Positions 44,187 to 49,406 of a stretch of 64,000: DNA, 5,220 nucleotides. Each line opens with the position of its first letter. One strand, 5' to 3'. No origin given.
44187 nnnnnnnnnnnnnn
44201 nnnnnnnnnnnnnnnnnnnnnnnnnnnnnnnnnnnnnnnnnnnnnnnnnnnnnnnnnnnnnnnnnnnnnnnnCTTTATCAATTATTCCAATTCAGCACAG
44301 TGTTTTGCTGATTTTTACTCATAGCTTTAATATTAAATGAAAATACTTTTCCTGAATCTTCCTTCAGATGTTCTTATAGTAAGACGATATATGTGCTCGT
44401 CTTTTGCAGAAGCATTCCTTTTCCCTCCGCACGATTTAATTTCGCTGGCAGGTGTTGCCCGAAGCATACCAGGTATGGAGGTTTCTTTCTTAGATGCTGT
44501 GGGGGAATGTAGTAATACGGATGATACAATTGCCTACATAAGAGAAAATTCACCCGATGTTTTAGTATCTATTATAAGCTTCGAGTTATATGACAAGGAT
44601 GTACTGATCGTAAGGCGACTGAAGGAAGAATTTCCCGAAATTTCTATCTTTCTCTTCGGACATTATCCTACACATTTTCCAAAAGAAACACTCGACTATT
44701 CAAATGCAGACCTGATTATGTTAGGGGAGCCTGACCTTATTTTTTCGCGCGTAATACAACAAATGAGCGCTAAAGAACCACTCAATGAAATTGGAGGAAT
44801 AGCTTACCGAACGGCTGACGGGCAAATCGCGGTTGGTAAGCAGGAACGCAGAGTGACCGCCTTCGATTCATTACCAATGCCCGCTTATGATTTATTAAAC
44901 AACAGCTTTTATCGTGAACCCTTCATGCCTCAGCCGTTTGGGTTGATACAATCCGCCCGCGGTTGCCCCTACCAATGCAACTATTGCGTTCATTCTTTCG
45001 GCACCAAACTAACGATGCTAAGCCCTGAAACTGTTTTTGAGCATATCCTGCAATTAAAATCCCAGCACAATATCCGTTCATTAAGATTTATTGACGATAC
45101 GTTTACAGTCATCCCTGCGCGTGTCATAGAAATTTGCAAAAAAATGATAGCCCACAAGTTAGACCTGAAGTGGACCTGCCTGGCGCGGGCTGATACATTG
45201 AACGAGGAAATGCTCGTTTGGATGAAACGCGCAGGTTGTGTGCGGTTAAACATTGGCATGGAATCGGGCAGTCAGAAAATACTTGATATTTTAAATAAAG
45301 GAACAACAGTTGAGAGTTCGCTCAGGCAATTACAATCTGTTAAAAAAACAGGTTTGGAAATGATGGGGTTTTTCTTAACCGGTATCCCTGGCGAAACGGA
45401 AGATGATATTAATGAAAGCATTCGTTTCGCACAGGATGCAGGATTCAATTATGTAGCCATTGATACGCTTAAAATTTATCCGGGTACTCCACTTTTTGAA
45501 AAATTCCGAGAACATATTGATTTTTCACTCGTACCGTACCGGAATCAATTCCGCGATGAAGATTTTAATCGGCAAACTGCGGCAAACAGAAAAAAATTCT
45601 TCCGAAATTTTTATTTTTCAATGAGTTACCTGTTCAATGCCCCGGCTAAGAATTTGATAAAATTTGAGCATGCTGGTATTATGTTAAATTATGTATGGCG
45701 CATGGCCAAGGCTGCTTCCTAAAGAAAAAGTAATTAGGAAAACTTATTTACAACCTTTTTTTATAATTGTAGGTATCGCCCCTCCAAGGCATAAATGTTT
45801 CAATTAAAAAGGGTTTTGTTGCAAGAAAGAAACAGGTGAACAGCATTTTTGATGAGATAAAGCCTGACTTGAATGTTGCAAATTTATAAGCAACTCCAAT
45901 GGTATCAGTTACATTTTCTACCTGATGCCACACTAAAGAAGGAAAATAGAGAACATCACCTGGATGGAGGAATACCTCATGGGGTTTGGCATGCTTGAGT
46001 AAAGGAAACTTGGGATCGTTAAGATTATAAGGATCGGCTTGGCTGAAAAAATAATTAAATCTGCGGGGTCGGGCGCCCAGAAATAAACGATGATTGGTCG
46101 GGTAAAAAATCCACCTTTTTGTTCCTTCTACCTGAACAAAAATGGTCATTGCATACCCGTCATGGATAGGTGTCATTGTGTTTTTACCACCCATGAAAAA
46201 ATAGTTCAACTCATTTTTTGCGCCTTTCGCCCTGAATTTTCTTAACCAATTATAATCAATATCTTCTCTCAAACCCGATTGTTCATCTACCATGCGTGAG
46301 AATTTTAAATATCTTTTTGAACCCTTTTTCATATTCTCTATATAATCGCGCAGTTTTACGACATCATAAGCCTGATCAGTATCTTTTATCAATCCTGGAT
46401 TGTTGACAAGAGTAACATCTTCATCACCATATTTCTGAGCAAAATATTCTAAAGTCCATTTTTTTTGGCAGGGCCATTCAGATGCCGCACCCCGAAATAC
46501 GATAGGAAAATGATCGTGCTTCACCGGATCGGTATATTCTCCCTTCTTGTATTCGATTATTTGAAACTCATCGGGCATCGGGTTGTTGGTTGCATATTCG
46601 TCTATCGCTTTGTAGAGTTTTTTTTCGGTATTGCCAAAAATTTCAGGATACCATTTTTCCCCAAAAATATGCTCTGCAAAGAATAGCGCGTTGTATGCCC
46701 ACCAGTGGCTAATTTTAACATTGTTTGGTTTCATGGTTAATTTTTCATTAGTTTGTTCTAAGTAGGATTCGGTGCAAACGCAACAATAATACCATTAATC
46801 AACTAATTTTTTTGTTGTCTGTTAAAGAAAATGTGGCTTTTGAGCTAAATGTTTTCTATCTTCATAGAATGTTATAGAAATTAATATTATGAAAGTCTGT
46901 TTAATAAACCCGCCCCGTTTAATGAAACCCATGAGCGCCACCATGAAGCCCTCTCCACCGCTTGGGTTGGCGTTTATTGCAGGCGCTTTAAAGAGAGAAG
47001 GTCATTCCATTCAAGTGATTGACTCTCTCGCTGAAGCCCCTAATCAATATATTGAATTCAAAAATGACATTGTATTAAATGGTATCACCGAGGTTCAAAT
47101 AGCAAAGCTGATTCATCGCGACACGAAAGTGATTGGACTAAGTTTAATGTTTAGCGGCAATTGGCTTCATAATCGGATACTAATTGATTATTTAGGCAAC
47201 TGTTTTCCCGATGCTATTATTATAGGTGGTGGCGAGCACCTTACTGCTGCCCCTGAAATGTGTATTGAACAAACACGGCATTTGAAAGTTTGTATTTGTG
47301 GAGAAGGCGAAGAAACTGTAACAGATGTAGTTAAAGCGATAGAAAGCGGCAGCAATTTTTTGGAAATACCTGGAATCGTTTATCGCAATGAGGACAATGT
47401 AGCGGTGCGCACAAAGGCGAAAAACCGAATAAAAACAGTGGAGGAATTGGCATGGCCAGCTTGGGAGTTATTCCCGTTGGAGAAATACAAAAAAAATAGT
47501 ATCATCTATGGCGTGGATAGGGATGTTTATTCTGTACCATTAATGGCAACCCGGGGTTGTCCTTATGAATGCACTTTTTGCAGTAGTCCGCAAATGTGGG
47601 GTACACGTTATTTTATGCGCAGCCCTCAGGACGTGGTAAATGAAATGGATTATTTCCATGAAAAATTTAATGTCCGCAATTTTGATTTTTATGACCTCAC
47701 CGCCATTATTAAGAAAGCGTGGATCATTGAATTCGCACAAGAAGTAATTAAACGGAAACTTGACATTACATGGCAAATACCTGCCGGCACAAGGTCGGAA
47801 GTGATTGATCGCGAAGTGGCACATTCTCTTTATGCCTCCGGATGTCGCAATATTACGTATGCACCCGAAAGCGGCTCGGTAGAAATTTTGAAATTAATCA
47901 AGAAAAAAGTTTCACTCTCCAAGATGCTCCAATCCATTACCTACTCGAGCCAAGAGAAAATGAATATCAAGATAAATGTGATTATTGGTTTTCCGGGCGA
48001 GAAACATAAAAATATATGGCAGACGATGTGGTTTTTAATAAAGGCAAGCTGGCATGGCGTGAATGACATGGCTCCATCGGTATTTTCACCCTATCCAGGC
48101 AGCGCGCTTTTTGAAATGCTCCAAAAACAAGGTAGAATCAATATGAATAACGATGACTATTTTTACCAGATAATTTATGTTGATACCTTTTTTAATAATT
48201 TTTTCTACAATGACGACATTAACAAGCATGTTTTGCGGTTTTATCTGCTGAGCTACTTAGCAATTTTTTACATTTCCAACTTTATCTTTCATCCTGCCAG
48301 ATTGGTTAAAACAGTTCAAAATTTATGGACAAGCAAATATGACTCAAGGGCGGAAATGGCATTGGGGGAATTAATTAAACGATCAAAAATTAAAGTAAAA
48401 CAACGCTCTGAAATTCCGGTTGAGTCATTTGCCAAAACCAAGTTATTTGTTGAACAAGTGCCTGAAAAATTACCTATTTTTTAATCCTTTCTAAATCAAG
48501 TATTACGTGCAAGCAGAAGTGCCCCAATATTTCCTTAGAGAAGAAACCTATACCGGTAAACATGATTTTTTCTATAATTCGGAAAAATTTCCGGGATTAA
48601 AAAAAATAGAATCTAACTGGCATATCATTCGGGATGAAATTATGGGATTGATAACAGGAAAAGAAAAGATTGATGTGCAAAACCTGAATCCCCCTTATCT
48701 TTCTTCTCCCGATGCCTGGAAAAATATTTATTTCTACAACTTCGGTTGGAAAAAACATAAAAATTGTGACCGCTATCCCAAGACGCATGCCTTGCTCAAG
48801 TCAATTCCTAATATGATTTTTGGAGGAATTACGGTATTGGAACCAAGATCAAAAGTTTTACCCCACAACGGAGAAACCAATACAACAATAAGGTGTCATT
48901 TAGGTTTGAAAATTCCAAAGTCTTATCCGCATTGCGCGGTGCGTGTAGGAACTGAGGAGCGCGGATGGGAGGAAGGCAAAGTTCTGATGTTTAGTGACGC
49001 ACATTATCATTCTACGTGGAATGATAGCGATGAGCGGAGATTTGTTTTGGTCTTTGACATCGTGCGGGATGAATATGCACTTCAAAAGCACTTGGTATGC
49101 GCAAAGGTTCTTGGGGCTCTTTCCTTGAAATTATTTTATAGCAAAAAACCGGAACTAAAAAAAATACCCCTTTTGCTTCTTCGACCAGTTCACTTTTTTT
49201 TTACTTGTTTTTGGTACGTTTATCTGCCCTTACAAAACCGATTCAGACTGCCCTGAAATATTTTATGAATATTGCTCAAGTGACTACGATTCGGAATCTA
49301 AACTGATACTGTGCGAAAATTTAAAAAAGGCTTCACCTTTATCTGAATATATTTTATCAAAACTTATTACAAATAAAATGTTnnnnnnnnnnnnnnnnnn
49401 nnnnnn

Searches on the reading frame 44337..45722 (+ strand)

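Call 8: search_protein_families(library=pfam, proteins=[window:44337-45722:+], max_evalue=0.01)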
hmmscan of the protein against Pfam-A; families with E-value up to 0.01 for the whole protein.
window:44337-45722:+ (461 aa): 2 families
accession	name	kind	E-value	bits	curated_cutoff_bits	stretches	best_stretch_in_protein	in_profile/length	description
PF04055.27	Radical_SAM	-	2.2e-22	80.4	29.5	1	206-365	3-166/166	Radical SAM superfamily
PF02310.24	B12-binding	-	1.8e-05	25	32.1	1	36-137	19-118/121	B12 binding domain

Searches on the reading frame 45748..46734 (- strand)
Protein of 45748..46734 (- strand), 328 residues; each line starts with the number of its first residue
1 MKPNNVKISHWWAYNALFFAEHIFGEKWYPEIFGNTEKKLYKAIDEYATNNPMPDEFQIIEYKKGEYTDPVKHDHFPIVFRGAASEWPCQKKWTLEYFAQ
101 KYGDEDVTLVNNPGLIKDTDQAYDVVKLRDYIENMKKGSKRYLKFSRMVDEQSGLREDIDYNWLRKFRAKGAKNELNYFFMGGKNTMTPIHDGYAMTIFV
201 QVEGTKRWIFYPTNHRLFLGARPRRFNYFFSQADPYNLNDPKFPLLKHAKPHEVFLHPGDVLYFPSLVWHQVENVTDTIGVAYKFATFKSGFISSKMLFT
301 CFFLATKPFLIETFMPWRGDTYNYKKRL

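Call 8: search_protein_families(library=pfam, proteins=[window:45748-46734:-], max_evalue=0.01)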
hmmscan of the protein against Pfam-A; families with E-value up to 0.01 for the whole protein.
window:45748-46734:- (328 aa): 4 families
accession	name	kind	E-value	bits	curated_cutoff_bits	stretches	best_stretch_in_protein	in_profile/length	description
PF13621.12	Cupin_8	-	4.7e-34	118.9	27.4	1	74-285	12-246/252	Cupin-like domain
PF08007.18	JmjC_2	-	4.1e-10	39.7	22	1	178-285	29-119/127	JmjC domain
PF07883.17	Cupin_2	-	4.1e-05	23.7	27.2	1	253-278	37-62/70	Cupin domain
PF02373.28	JmjC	-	4.5e-05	24.3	24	1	178-285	1-114/114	JmjC domain, hydroxylase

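Call 37: search_protein_families(library=ncbifam, proteins=[window:45748-46734:-], max_evalue=0.001)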
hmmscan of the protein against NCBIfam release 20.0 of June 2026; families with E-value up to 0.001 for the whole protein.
window:45748-46734:- (328 aa): 0 families

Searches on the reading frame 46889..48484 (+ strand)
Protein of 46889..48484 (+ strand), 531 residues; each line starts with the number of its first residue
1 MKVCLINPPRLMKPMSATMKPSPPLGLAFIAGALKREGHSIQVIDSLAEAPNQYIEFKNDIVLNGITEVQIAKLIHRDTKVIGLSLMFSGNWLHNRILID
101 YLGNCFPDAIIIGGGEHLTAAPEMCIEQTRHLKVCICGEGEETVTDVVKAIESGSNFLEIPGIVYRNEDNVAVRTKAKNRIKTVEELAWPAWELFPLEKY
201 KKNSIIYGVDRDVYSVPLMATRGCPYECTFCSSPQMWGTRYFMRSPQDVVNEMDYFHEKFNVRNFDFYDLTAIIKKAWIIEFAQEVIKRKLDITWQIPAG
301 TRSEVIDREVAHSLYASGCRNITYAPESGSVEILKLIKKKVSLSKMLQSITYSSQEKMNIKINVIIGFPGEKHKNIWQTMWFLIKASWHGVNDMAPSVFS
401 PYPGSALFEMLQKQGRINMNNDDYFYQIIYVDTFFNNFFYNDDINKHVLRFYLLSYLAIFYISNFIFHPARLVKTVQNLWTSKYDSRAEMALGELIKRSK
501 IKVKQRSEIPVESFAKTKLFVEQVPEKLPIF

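Call 8: search_protein_families(library=pfam, proteins=[window:46889-48484:+], max_evalue=0.01)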
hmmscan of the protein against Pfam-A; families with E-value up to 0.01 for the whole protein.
window:46889-48484:+ (531 aa): 2 families
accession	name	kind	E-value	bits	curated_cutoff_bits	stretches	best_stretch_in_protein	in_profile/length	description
PF04055.27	Radical_SAM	-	8.1e-16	59.1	29.5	1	221-380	4-163/166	Radical SAM superfamily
PF02310.24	B12-binding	-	6.1e-13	49.1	32.1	1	23-147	13-120/121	B12 binding domain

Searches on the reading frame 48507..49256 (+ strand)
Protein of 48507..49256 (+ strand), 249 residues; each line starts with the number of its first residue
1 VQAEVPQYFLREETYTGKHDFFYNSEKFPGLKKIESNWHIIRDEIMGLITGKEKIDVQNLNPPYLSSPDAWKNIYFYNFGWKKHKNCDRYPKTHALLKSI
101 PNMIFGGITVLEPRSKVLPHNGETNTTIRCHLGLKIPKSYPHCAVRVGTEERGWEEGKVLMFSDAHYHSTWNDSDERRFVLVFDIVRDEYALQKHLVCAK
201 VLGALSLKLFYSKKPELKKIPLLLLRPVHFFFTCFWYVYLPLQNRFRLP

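Call 8: search_protein_families(library=pfam, proteins=[window:48507-49256:+], max_evalue=0.01)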
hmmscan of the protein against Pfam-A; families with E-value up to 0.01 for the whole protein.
window:48507-49256:+ (249 aa): 1 family
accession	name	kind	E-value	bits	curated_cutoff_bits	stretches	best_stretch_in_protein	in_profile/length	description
PF05118.21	Asp_Arg_Hydrox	-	1.1e-40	139.4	22.6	1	35-187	1-156/157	Aspartyl/Asparaginyl beta-hydroxylase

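Call 24: search_protein_families(library=ncbifam, proteins=[window:48507-49256:+], max_evalue=0.001)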
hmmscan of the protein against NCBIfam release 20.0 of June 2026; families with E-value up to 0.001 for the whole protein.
window:48507-49256:+ (249 aa): 2 families
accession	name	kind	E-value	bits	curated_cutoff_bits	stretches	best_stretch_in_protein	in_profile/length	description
NF052565.1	OrnLipAcylHsRhiz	equivalog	9.2e-32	110.2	450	1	22-187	44-212/259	ornithine lipid ester-linked acyl 2-hydroxylase OlsC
NF033391.2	lipid_A_LpxO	equivalog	2e-21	76.3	500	1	21-188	53-221/297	lipid A hydroxylase LpxO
